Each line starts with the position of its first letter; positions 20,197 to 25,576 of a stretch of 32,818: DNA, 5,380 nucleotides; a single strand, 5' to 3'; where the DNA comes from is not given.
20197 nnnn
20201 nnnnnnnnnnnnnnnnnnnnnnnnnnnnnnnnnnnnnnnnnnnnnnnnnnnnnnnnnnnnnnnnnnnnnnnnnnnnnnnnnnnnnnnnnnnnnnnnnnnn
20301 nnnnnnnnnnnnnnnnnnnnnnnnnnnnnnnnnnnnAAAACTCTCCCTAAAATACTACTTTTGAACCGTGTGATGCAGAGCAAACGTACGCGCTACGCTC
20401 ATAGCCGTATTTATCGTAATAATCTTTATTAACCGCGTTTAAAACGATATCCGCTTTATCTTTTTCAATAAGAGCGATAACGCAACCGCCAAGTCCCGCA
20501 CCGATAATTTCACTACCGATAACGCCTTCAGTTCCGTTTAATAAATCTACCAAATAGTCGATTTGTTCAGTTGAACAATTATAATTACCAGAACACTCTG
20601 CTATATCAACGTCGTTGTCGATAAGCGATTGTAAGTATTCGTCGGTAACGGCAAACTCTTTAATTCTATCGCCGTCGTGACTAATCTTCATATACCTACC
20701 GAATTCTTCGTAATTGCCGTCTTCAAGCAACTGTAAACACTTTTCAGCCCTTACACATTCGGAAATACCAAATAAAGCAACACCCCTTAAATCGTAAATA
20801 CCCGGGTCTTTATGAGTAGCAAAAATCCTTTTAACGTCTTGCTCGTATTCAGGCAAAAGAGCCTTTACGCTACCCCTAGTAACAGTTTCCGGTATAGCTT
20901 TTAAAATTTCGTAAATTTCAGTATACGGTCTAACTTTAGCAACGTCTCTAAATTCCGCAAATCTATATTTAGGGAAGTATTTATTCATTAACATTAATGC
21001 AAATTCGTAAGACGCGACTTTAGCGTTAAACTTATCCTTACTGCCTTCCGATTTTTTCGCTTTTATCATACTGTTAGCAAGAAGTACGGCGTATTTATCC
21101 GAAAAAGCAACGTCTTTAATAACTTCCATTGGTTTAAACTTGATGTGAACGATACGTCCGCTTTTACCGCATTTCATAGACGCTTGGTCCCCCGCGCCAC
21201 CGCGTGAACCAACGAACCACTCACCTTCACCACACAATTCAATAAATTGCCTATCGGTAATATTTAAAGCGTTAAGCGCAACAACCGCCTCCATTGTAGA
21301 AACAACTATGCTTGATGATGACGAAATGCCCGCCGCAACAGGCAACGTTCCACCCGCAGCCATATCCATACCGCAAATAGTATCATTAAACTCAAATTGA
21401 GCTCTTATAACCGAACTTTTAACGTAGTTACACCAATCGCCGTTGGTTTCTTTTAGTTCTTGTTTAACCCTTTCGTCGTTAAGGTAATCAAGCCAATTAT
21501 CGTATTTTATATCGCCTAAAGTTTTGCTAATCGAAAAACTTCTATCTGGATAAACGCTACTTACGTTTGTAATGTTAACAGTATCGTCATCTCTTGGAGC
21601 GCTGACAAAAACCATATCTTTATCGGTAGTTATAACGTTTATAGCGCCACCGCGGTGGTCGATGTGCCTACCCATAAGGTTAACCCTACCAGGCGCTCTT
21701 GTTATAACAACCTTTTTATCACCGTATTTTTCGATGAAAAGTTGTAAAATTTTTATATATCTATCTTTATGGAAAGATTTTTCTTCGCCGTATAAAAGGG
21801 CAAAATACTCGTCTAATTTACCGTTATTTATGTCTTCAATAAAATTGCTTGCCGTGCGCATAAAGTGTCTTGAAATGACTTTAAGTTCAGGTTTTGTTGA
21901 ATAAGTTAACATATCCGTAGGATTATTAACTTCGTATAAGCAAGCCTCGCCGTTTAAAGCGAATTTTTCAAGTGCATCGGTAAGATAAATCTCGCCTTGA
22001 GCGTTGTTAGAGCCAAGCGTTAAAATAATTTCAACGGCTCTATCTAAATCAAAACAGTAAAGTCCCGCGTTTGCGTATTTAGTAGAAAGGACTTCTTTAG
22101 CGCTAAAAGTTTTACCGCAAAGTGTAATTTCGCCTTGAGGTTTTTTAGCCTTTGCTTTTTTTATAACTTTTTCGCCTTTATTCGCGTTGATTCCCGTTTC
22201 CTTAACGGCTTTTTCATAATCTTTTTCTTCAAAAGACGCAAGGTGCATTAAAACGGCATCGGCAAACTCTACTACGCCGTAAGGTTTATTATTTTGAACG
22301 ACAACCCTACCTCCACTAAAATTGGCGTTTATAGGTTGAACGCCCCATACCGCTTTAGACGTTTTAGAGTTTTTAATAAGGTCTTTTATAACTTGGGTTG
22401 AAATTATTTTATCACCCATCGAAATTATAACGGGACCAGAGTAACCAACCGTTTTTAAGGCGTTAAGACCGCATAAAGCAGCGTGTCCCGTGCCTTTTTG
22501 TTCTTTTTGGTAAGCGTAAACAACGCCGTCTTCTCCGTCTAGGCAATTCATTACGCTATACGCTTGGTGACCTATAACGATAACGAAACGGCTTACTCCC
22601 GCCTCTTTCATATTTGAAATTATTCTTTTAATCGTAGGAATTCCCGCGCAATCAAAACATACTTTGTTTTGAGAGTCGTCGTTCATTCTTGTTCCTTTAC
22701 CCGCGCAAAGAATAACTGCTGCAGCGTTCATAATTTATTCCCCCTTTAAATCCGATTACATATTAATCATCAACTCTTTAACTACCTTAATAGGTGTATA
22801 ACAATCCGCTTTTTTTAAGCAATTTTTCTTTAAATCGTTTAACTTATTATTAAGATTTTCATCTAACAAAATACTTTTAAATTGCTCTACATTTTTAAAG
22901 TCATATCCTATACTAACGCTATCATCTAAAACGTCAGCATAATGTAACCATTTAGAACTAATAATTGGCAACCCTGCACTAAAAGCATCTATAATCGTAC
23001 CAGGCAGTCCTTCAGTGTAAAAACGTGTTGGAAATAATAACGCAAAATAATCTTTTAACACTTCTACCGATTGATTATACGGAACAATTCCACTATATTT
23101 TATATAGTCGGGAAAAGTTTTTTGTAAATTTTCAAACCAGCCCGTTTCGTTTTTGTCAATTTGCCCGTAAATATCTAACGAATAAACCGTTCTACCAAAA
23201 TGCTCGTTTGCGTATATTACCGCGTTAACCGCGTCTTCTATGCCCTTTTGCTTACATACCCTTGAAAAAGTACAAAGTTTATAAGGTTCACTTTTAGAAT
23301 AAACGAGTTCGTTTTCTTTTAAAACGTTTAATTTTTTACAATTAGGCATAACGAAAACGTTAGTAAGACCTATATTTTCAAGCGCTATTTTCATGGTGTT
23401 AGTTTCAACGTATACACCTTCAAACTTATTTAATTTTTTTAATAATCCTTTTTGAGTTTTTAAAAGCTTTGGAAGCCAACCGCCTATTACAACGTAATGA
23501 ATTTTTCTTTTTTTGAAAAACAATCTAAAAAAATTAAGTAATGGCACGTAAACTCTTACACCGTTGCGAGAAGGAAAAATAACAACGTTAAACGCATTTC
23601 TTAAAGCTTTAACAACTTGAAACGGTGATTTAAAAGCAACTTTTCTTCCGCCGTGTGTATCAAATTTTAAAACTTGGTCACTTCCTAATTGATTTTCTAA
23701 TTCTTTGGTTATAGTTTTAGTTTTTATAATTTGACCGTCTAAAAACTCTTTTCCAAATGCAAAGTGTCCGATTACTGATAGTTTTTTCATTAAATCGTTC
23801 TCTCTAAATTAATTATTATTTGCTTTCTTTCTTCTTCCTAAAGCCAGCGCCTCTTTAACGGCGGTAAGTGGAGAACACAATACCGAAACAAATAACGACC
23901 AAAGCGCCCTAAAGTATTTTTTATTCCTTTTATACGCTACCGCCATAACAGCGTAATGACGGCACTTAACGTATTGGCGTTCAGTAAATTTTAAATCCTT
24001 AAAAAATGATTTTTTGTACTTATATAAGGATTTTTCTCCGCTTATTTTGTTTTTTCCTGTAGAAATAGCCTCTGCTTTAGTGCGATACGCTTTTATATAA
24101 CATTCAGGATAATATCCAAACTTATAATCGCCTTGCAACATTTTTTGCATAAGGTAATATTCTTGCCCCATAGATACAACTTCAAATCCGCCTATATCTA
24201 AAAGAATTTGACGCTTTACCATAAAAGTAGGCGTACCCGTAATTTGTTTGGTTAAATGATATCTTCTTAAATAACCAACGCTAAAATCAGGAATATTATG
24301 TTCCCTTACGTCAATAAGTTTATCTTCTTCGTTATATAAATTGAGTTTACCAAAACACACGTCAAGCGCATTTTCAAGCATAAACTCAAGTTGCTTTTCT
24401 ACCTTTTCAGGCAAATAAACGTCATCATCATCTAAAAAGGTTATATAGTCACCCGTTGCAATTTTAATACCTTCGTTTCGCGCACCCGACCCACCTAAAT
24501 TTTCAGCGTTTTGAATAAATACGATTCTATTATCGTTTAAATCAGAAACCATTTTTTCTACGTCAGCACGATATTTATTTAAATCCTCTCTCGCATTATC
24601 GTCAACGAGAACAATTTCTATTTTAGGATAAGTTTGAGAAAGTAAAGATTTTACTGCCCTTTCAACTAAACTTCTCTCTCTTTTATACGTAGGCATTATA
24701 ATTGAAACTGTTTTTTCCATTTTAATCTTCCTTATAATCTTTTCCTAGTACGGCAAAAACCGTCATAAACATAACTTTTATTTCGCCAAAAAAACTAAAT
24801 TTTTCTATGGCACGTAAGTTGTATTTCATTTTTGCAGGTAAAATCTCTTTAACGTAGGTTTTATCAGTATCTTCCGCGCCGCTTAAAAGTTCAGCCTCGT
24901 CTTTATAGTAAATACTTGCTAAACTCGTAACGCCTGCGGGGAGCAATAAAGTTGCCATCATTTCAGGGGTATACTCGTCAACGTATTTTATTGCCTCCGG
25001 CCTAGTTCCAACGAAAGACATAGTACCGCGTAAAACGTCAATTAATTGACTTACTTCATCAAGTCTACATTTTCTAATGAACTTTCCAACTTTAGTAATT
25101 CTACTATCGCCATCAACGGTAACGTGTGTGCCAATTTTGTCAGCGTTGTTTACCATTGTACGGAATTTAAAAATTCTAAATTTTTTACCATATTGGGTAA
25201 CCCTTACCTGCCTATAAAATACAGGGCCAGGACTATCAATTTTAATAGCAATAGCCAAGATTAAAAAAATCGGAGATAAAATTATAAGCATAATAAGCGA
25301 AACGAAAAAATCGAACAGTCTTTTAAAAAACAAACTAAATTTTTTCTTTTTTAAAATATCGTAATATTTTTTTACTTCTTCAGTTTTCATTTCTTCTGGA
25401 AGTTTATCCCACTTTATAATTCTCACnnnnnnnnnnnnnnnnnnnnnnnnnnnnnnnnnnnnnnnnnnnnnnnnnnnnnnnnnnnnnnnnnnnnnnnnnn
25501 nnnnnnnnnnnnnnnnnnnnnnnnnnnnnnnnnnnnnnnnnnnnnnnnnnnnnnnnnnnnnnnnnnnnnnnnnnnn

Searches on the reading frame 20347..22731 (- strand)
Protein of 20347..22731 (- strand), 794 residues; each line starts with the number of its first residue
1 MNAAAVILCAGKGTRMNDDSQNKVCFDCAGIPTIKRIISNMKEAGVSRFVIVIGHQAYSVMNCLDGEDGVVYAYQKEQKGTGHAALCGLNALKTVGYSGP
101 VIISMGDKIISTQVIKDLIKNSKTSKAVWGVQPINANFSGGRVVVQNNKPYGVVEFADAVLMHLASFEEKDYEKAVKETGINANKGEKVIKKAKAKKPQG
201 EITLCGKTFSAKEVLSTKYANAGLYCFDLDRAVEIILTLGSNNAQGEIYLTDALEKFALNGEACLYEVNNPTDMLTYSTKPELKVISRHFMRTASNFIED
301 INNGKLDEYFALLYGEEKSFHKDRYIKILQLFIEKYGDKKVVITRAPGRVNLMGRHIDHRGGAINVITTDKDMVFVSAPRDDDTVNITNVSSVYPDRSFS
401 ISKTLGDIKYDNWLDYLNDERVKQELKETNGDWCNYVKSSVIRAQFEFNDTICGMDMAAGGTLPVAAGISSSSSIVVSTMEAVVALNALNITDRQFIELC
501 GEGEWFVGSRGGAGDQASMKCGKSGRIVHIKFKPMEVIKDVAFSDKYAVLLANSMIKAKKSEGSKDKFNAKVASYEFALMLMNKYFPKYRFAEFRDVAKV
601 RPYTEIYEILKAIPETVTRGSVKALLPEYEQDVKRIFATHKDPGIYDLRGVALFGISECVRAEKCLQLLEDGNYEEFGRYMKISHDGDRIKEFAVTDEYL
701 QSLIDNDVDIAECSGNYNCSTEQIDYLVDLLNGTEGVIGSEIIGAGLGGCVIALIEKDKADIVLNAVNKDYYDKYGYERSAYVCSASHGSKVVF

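Call 5: search_protein_families(library=pfam, proteins=[window:20347-22731:-], max_evalue=0.001)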
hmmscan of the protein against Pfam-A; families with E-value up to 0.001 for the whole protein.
window:20347-22731:- (794 aa): 5 families
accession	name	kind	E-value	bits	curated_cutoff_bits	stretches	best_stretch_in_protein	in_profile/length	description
PF10509.15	GalKase_gal_bdg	-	2.3e-12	46.7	23.1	1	331-376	2-46/49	Galactokinase galactose-binding signature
PF12804.13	NTP_transf_3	-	1.4e-11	45.3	27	1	5-127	1-116/160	MobA-like NTP transferase domain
PF08544.19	GHMP_kinases_C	-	5.9e-11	43.1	21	1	668-772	4-84/85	GHMP kinases C terminal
PF00483.29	NTP_transferase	-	6e-11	42.8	21.2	1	5-263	2-215/245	Nucleotidyl transferase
PF00288.32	GHMP_kinases_N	-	7e-11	42.6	22.3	1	435-522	1-86/87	GHMP kinases N terminal domain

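Call 41: search_protein_families(library=ncbifam, proteins=[window:20347-22731:-], max_evalue=1e-10)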
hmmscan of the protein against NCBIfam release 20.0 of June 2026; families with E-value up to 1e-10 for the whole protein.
window:20347-22731:- (794 aa): 19 families
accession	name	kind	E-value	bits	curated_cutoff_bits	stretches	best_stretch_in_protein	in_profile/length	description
TIGR00131.1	gal_kin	equivalog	3.3e-51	174.4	226.65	2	327-689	3-309/388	galactokinase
NF003472.0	PRK05101.1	equivalog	2.9e-42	145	499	2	427-561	86-219/382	galactokinase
NF003705.0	PRK05322.1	equivalog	2.2e-40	138.6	385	2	328-586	6-242/388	galactokinase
NF003006.0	PRK03817.1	equivalog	4.2e-36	124.7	443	2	425-585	59-215/352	galactokinase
NF010935.0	PRK14355.1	equivalog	5.7e-35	120.8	718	1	2-159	3-161/459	bifunctional UDP-N-acetylglucosamine diphosphorylase/glucosamine-1-phosphate N-acetyltransferase GlmU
TIGR01173.1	glmU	equivalog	1.4e-29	103.3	366.85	1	4-159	2-155/452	bifunctional UDP-N-acetylglucosamine diphosphorylase/glucosamine-1-phosphate N-acetyltransferase GlmU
NF010934.1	PRK14354.1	equivalog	2.8e-29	101.9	450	1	5-159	2-155/447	bifunctional UDP-N-acetylglucosamine diphosphorylase/glucosamine-1-phosphate N-acetyltransferase GlmU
NF010933.0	PRK14353.1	equivalog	1.4e-28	99.8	505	1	2-160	5-163/453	bifunctional UDP-N-acetylglucosamine diphosphorylase/glucosamine-1-phosphate N-acetyltransferase GlmU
NF010932.0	PRK14352.1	equivalog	4.3e-28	98.2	611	1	2-159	6-166/488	bifunctional UDP-N-acetylglucosamine diphosphorylase/glucosamine-1-phosphate N-acetyltransferase GlmU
NF010940.0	PRK14360.1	equivalog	4.7e-26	91.3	602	1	4-147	3-146/452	bifunctional UDP-N-acetylglucosamine diphosphorylase/glucosamine-1-phosphate N-acetyltransferase GlmU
NF010936.0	PRK14356.1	equivalog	6.6e-25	87.9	666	1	3-158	6-159/456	bifunctional UDP-N-acetylglucosamine diphosphorylase/glucosamine-1-phosphate N-acetyltransferase GlmU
TIGR03992.1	Arch_glmU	subfamily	4.3e-21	75.2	292.1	1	4-155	2-151/393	bifunctional sugar-1-phosphate nucleotidylyltransferase/acetyltransferase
NF010938.0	PRK14358.1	equivalog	1.3e-20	73.4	500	1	5-130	10-132/481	bifunctional N-acetylglucosamine-1-phosphate uridyltransferase/glucosamine-1-phosphate acetyltransferase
NF001816.0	PRK00555.1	equivalog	9.3e-20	70.9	509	0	342-563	3-203/363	galactokinase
NF010937.0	PRK14357.1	equivalog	1.1e-19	70.7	658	1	5-195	3-183/448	bifunctional UDP-N-acetylglucosamine diphosphorylase/glucosamine-1-phosphate N-acetyltransferase GlmU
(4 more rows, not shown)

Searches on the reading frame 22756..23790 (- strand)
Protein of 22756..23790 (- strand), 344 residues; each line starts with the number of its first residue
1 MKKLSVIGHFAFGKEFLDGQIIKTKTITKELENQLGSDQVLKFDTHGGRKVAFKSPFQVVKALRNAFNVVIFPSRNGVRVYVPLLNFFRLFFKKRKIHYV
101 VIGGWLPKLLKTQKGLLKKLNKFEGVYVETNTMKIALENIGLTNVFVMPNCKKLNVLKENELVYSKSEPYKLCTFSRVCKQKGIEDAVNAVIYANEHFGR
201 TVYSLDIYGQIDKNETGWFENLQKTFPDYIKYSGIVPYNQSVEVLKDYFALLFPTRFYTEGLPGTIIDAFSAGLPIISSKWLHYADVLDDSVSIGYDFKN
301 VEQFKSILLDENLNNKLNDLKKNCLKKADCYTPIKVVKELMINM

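Call 5: search_protein_families(library=pfam, proteins=[window:22756-23790:-], max_evalue=0.001)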
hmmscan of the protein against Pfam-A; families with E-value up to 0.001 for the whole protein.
window:22756-23790:- (344 aa): 2 families
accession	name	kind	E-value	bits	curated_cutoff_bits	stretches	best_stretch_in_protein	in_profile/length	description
PF13692.12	Glyco_trans_1_4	-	1.2e-08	35.8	27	1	171-293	3-120/142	Glycosyl transferases group 1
PF00534.26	Glycos_transf_1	-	1.3e-07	31.7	26.4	1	166-311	12-159/172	Glycosyl transferases group 1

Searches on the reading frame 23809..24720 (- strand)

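Call 7: search_protein_families(library=pfam, proteins=[window:23809-24720:-], max_evalue=0.001)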
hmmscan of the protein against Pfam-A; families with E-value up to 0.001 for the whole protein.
window:23809-24720:- (303 aa): 3 families
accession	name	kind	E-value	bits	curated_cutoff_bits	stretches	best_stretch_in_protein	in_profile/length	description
PF00535.33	Glycos_transf_2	-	2.5e-35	122.3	23.3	1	6-173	1-164/168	Glycosyl transferase family 2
PF13641.12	Glyco_tranf_2_3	-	1.9e-13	51.4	27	1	5-195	3-195/230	Glycosyltransferase like family 2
PF10111.15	Glyco_tranf_2_2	-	3.5e-09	37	27.3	1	6-249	1-241/276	Glycosyltransferase like family 2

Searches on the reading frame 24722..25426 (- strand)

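Call 7: search_protein_families(library=pfam, proteins=[window:24722-25426:-], max_evalue=0.001)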
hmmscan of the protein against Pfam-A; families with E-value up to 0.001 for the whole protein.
window:24722-25426:- (234 aa): 1 family
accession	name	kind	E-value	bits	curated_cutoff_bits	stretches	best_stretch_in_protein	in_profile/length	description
PF02397.22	Bac_transf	-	9.3e-57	191.9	27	1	35-227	1-178/179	Bacterial sugar transferase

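Call 41: search_protein_families(library=ncbifam, proteins=[window:24722-25426:-], max_evalue=1e-10)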
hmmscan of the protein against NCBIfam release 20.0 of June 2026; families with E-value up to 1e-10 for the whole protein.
window:24722-25426:- (234 aa): 10 families
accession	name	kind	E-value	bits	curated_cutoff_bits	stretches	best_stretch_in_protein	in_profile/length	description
TIGR03025.1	EPS_sugtrans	subfamily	8.1e-64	216.5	295.55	1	28-229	251-441/445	exopolysaccharide biosynthesis polyprenyl glycosylphosphotransferase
TIGR03023.1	WcaJ_sugtrans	equivalog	3.3e-51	175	410.75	1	30-228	258-448/453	undecaprenyl-phosphate glucose phosphotransferase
TIGR03013.1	EpsB_2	subfamily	2.1e-44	152.4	393.35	1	26-227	246-437/443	TIGR03013 family XrtA/PEP-CTERM system glycosyltransferase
TIGR03022.1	WbaP_sugtrans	subfamily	1.1e-37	130.4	403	1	29-169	253-408/456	undecaprenyl-phosphate galactose phosphotransferase WbaP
NF052601.1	undeca_RfbP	equivalog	2.4e-37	128.5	330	2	17-100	27-110/244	undecaprenyl-phosphate galactose phosphotransferase family protein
NF007518.0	PRK10124.1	equivalog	8.5e-37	127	684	1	29-225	268-456/464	undecaprenyl-phosphate glucose phosphotransferase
NF050817.1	PolSacchBiosHfsE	equivalog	5.2e-36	124.4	750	1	32-229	269-462/467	polysaccharide biosynthesis protein HfsE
NF041877.1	EPS_EpsZ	equivalog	4.4e-34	117.9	800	1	28-167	259-409/459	exopolysaccharide biosynthesis polyisoprenyl-phosphate hexose-1-phosphate transferase EpsZ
NF045514.1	glycotran_HepC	equivalog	7.3e-30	103.9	140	1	26-145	108-213/220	heterocyst development glycosyltransferase HepC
NF011751.0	PRK15204.1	equivalog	2.9e-25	88.8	907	1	28-179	273-438/476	undecaprenyl-phosphate galactose phosphotransferase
